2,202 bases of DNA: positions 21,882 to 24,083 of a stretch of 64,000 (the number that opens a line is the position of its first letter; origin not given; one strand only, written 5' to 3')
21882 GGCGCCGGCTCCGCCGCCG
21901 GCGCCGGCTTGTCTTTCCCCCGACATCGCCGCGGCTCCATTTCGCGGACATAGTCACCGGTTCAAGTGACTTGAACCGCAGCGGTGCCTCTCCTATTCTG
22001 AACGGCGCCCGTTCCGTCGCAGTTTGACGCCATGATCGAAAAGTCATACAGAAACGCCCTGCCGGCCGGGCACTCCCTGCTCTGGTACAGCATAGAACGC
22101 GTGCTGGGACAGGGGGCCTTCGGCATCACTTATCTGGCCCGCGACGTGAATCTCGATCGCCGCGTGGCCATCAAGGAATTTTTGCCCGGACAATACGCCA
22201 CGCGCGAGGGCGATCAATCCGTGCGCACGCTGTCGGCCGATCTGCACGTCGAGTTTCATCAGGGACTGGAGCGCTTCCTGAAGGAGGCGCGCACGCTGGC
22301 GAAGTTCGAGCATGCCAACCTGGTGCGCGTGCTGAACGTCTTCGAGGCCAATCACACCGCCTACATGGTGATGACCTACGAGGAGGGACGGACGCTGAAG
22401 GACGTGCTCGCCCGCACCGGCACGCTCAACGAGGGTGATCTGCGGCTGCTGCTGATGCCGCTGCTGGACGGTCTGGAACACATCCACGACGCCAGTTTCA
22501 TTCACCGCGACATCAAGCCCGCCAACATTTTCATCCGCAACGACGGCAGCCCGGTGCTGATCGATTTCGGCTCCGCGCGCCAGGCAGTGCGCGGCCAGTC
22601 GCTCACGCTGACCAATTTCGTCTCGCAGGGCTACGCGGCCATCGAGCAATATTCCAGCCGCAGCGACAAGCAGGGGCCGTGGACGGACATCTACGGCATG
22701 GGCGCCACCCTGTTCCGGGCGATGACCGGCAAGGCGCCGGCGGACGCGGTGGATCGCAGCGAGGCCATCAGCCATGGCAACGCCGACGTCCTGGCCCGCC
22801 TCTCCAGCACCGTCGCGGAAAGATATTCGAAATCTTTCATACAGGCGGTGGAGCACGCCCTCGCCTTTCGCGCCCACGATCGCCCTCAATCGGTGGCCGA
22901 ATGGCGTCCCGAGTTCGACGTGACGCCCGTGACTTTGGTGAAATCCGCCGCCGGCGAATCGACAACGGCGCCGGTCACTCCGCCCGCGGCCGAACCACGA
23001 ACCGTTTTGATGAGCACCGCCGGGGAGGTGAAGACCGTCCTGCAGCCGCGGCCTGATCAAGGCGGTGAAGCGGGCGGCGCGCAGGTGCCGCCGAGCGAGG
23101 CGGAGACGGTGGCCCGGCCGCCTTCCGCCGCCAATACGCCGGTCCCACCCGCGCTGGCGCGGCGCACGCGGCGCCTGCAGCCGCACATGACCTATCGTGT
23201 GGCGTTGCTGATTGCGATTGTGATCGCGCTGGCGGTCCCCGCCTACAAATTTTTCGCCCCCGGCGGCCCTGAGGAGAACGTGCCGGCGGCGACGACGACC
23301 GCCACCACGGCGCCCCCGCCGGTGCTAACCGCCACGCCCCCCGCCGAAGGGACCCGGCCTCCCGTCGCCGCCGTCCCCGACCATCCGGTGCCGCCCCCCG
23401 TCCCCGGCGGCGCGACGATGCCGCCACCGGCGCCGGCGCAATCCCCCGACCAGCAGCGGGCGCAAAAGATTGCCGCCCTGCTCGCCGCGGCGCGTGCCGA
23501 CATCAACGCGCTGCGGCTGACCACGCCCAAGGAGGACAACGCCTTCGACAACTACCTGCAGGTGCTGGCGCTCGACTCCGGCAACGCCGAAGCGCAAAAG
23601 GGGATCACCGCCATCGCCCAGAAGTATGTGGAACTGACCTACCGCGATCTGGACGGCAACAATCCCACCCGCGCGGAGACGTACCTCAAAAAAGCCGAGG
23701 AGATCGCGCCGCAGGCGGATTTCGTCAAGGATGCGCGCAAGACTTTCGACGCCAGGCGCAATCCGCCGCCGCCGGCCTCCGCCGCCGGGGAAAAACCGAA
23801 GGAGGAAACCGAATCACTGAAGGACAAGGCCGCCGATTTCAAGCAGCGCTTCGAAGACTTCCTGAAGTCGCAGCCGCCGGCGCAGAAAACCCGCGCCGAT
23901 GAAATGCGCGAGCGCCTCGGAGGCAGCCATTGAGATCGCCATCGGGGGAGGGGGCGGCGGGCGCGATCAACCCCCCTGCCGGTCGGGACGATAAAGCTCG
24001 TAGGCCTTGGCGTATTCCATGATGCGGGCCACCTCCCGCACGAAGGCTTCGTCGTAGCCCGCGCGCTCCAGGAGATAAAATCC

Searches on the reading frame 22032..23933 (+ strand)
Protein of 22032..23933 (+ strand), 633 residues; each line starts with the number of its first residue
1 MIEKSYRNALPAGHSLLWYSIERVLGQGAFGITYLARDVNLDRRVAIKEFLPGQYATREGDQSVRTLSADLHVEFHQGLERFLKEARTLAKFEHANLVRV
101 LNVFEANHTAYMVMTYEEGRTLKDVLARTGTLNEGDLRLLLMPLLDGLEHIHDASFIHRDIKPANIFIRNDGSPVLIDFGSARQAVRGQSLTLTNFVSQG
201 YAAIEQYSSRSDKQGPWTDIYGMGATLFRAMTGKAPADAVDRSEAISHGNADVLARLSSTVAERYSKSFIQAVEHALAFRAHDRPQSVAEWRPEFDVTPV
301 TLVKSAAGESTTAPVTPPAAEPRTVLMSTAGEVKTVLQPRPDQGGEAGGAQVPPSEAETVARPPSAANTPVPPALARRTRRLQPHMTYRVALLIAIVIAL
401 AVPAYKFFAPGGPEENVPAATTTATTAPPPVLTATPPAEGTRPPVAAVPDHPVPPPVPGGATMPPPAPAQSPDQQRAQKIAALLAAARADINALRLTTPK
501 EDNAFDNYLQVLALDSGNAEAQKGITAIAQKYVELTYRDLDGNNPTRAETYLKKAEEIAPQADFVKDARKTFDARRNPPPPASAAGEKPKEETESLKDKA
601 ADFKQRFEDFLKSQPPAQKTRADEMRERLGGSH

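Call 88: search_protein_families(library=pfam, proteins=[window:22032-23933:+], max_evalue=1e-8)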
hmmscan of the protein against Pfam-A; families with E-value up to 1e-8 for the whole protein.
window:22032-23933:+ (633 aa): 3 families
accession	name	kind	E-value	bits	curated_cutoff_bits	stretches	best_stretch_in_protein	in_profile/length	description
PF00069.31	Pkinase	-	3.3e-41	141.9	31.7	1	19-286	1-253/263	Protein kinase domain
PF07714.23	PK_Tyr_Ser-Thr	-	2.4e-20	73.4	23.1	1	21-252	3-220/258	Protein tyrosine and serine/threonine kinase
PF03109.22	ABC1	-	2.9e-09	36.9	22.9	1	85-197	113-229/244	ABC1 atypical kinase-like domain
